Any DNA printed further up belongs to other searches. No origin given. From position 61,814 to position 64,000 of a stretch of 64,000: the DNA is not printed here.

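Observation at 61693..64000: Divergent defence pair: DUF262 (GmrSD-like) fragment cut by IS-B, and a large MmeI/PglX-family adenine methyltransferase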

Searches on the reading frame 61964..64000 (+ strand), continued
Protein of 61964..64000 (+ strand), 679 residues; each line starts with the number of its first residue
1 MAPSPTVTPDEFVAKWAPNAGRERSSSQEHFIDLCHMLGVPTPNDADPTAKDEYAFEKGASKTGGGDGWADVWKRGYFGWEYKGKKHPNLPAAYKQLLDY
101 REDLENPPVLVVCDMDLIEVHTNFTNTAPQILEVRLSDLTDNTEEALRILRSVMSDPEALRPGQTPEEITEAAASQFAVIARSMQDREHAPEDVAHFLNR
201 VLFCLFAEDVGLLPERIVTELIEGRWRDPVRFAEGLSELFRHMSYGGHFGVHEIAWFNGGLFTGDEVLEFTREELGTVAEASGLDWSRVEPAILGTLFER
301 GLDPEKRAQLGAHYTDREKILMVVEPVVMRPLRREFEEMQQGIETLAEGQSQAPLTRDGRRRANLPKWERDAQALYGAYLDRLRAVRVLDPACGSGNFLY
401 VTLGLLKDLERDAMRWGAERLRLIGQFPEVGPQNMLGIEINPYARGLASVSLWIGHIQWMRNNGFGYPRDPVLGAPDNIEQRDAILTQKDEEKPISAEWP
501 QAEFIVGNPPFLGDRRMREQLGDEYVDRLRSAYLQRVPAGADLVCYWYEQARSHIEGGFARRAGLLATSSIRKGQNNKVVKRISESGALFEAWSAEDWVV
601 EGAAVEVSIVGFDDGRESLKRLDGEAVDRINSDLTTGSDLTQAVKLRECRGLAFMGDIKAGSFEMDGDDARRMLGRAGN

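Call 66: search_protein_families(library=padloc, proteins=[P0001], max_evalue=0.00001)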
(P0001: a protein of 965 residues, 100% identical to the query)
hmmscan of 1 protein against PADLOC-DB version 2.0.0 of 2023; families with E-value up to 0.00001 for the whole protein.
P0001 (965 aa): 15 families
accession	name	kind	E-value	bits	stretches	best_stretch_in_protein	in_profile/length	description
PDLC03627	REase_MTase_IIG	-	6.1e-283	939.5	2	7-491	2-517/1136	Type IIG restriction enzyme-methyltransferase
PDLC03599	REase_MTase_IIG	-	1.6e-105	352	2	380-838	344-843/959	Type IIG restriction enzyme-methyltransferase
PDLC03598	REase_MTase_IIG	-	6.3e-84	280.5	1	11-954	14-903/912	Type IIG restriction enzyme-methyltransferase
PDLC02643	DrmMI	-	8.9e-67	223.9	1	505-870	872-1225/1347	DrmMI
PDLC02646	DrmMI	-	4.1e-44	148.9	1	498-841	279-638/792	DrmMI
PDLC02644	DrmMI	-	2e-25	86.9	1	504-840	384-758/988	DrmMI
PDLC02640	DrmMI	-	2.5e-22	76.4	1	563-842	550-846/1015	DrmMI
PDLC03618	REase_MTase_IIG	-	4.4e-17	58.7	1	503-838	867-1204/1429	Type IIG restriction enzyme-methyltransferase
PDLC04134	mad2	-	1.1e-12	45.6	1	74-467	52-351/492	mads_2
PDLC03629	REase_MTase_IIG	-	5.6e-10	35.7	0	377-454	427-511/1182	Type IIG restriction enzyme-methyltransferase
PDLC03609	REase_MTase_IIG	-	8.9e-10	35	1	195-551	229-601/1066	Type IIG restriction enzyme-methyltransferase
PDLC03601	REase_MTase_IIG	-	4.5e-09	32.7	1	259-457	328-531/1110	Type IIG restriction enzyme-methyltransferase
PDLC02639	DrmMI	-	7.2e-09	32.5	1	497-634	578-714/803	DrmMI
PDLC02638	DrmMI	-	5.9e-07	26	0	505-555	875-924/935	DrmMI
PDLC02523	PglX|PglXI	-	4.4e-06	22.7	1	383-454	329-404/1428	PglX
